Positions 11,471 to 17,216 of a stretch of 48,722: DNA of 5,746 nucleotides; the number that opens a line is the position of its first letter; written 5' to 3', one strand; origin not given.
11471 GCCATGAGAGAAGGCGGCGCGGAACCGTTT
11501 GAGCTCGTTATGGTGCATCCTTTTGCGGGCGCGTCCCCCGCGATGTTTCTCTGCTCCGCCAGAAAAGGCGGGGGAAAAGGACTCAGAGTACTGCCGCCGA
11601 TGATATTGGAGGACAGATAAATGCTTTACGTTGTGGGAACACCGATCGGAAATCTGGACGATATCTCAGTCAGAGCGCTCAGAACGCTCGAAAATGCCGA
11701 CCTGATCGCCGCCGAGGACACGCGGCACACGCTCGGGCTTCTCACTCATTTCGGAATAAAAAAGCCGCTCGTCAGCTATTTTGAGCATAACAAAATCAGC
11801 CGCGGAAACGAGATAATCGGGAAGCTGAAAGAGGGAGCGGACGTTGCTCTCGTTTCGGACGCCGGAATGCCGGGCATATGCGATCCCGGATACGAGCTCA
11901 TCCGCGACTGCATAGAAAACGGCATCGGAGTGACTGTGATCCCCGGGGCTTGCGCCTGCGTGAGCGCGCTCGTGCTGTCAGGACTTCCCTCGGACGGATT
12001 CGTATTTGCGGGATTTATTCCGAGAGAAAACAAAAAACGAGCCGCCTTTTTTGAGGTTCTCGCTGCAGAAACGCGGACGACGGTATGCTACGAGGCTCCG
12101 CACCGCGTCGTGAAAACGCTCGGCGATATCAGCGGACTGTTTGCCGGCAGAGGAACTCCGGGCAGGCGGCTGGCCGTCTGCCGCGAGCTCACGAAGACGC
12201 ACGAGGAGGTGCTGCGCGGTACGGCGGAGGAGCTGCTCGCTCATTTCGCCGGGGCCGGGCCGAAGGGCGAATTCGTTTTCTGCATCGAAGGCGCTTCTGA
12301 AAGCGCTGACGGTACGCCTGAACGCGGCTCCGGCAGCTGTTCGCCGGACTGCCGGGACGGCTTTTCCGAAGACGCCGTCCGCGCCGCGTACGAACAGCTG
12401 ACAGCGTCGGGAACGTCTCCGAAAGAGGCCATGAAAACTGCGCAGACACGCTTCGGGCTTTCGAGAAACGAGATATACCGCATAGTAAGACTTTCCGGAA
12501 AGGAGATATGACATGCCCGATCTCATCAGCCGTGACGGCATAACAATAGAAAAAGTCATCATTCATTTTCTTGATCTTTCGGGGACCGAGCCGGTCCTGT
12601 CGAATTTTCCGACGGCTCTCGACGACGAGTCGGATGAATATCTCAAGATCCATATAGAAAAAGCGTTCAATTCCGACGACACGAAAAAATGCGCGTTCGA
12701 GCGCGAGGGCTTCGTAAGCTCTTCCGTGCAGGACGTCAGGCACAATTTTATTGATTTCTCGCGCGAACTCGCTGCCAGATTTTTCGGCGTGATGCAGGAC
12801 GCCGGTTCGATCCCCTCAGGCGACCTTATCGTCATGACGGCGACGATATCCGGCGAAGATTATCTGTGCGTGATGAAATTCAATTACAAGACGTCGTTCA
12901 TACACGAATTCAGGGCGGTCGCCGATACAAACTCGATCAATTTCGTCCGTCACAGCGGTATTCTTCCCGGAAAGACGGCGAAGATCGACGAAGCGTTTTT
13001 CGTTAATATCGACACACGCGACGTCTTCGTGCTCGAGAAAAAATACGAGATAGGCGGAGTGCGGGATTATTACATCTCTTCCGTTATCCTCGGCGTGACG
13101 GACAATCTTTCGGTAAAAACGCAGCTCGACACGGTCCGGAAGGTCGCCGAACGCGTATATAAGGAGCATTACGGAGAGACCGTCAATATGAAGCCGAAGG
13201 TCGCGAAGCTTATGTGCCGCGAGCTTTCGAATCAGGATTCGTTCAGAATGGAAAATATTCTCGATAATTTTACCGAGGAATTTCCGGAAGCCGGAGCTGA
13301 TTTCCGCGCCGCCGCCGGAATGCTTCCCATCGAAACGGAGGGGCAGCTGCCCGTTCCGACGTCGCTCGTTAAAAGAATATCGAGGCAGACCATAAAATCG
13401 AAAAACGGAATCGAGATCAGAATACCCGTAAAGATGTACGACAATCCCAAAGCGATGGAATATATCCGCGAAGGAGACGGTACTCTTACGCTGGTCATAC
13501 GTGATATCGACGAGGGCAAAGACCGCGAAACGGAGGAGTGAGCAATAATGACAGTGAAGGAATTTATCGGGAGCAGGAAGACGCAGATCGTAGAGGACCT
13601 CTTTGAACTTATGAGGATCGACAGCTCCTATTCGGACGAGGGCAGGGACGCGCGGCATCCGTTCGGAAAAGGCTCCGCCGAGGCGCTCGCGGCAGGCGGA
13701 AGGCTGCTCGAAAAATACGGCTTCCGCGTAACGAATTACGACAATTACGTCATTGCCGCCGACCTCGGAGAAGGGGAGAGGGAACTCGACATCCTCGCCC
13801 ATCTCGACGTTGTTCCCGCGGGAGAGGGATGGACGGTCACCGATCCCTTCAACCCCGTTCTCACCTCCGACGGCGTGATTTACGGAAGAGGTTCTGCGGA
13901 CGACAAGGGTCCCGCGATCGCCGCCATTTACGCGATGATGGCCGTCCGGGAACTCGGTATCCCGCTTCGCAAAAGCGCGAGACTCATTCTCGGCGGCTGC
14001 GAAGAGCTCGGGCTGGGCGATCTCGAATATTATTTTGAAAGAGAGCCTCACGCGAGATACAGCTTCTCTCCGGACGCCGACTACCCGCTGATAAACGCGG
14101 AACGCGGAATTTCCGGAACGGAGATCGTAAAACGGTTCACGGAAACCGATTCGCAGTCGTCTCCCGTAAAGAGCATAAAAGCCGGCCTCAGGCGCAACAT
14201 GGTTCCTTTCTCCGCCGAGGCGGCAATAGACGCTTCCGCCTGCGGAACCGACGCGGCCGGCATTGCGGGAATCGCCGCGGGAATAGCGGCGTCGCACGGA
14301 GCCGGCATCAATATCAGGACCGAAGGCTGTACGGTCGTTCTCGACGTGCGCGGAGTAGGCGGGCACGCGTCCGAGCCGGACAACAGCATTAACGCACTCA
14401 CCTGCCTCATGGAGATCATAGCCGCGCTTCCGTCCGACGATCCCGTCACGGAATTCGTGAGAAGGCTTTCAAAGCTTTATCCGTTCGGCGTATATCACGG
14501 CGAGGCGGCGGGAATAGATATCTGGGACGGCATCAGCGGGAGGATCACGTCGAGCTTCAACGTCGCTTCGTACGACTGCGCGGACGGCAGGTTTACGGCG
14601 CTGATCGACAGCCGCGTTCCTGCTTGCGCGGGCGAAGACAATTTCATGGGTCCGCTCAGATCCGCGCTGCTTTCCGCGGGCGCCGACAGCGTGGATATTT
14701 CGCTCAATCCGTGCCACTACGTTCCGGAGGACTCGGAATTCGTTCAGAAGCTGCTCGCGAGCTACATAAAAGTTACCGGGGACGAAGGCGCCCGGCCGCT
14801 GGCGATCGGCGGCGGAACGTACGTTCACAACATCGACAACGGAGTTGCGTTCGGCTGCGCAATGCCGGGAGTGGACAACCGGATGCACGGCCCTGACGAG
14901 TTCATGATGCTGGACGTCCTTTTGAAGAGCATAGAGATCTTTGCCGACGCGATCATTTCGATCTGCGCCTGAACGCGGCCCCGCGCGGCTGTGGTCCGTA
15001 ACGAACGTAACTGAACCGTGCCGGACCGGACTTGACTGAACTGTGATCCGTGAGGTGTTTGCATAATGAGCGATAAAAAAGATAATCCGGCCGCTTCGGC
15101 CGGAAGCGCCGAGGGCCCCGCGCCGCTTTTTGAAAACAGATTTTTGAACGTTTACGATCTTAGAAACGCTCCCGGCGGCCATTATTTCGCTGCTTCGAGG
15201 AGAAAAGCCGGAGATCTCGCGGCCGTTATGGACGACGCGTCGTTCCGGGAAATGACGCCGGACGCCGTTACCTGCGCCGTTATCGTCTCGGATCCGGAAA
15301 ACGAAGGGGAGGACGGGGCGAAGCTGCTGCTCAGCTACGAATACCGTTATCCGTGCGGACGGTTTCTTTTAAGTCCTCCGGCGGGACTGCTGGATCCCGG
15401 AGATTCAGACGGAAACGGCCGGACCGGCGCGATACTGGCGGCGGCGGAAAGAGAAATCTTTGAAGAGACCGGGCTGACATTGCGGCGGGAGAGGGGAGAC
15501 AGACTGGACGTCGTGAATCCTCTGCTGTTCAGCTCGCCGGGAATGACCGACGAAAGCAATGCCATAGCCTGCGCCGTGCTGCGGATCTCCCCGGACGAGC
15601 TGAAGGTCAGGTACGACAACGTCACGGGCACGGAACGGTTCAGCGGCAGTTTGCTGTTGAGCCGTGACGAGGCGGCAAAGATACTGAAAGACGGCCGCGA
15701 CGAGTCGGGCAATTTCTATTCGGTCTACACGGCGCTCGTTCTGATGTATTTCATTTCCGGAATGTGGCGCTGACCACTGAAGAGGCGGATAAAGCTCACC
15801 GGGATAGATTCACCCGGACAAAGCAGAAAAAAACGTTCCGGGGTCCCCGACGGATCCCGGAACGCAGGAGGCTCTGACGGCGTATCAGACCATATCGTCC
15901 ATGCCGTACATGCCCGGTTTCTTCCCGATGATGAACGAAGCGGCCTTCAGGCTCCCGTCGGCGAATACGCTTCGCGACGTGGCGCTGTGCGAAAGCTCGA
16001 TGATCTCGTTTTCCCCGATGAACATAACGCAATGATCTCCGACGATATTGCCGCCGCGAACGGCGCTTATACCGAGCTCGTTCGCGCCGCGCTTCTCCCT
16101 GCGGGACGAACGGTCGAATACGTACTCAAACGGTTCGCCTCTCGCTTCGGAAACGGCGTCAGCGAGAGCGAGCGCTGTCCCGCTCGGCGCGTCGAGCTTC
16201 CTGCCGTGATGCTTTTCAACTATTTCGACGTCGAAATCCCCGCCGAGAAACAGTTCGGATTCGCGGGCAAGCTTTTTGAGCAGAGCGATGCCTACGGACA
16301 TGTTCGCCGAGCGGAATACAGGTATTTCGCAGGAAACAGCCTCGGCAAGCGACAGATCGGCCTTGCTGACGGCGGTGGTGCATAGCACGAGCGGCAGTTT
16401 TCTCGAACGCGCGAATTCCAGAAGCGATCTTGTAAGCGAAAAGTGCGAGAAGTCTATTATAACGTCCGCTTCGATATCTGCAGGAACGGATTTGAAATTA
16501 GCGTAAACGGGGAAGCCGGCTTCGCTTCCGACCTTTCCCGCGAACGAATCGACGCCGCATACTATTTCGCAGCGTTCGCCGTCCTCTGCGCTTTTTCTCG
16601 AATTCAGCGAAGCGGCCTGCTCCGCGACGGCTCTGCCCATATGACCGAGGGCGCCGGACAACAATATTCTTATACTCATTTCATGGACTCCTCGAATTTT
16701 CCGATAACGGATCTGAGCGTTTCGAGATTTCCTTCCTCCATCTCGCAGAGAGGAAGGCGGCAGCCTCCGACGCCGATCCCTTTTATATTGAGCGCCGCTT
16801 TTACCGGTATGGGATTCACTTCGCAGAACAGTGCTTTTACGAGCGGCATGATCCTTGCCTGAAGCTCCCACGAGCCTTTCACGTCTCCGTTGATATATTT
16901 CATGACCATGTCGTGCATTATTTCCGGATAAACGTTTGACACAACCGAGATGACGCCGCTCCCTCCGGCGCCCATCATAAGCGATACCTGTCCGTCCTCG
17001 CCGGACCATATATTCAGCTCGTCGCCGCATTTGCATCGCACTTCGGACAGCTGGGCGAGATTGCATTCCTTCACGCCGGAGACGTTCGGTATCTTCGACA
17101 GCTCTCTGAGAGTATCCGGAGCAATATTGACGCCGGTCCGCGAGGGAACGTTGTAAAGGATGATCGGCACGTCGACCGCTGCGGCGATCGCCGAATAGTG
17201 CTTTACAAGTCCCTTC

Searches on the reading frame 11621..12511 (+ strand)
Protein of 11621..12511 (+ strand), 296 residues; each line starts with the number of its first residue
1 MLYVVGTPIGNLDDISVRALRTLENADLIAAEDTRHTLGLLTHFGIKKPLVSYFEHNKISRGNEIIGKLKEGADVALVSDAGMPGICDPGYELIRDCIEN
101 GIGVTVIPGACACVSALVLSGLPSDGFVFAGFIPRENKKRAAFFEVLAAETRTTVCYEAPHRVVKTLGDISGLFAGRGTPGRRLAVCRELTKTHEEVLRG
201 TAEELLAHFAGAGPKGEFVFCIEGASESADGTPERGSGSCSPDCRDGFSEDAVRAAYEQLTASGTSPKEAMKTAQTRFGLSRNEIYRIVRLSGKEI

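Call 7: search_protein_families(library=pfam, proteins=[window:11621-12511:+], max_evalue=0.01)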
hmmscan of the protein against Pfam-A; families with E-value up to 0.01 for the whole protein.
window:11621-12511:+ (296 aa): 1 family
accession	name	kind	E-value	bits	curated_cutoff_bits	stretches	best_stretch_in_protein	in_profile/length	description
PF00590.25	TP_methylase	-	2e-33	116.5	27.8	1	1-205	1-211/212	Tetrapyrrole (Corrin/Porphyrin) Methylases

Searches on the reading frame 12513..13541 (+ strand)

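Call 7: search_protein_families(library=pfam, proteins=[window:12513-13541:+], max_evalue=0.01)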
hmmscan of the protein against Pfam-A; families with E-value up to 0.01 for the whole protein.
window:12513-13541:+ (342 aa): 1 family
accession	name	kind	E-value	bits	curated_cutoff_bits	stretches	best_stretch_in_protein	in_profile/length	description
PF04245.18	NA37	-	7.9e-36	124.5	24.6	1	16-333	1-321/325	37-kD nucleoid-associated bacterial protein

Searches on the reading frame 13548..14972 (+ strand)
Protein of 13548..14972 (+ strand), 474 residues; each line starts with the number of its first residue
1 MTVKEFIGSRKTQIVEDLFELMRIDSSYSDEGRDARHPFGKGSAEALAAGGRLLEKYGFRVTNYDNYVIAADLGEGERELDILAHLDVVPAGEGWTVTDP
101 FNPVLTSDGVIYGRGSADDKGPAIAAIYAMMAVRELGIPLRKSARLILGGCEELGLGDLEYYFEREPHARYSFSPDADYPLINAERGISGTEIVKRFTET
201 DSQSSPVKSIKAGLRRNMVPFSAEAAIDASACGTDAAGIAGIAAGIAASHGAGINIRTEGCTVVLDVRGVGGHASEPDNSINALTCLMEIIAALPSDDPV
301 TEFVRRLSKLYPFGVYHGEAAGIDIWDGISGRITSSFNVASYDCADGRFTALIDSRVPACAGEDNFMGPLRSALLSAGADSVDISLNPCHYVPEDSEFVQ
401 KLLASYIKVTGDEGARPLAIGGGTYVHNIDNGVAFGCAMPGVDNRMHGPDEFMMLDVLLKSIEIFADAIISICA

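Call 7: search_protein_families(library=pfam, proteins=[window:13548-14972:+], max_evalue=0.01)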
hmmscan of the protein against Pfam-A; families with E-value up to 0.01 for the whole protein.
window:13548-14972:+ (474 aa): 2 families
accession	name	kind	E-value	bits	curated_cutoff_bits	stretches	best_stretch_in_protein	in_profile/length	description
PF01546.33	Peptidase_M20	-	3.1e-24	86.4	24.6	1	84-469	4-204/206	Peptidase family M20/M25/M40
PF07687.19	M20_dimer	-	5.2e-06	26.8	21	1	262-297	8-43/107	Peptidase dimerisation domain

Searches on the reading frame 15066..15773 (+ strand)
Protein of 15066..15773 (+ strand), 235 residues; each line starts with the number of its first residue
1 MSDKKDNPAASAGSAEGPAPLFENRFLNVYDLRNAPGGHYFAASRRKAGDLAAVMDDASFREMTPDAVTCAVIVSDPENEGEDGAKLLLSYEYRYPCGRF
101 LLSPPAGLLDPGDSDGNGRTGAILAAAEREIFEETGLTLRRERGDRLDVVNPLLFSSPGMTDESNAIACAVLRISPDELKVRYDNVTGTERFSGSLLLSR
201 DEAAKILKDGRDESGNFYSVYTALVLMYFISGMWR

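Call 6: search_protein_families(library=pfam, proteins=[window:15066-15773:+], max_evalue=0.01)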
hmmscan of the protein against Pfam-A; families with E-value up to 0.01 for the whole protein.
window:15066-15773:+ (235 aa): 1 family
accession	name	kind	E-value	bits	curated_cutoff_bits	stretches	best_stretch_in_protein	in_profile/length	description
PF00293.34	NUDIX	-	6.9e-05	23.3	21.1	1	72-151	8-70/134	NUDIX domain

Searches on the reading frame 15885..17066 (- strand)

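Call 6: search_protein_families(library=pfam, proteins=[window:15885-17066:-], max_evalue=0.01)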
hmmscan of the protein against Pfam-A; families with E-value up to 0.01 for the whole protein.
window:15885-17066:- (393 aa): 2 families
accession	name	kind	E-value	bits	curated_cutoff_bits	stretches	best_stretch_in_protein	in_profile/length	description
PF05173.19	DapB_C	-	1.1e-40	138.9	27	1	259-392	1-120/121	Dihydrodipicolinate reductase, C-terminus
PF01113.26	DapB_N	-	8.9e-18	65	25.6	1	132-256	1-124/124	Dihydrodipicolinate reductase, N-terminus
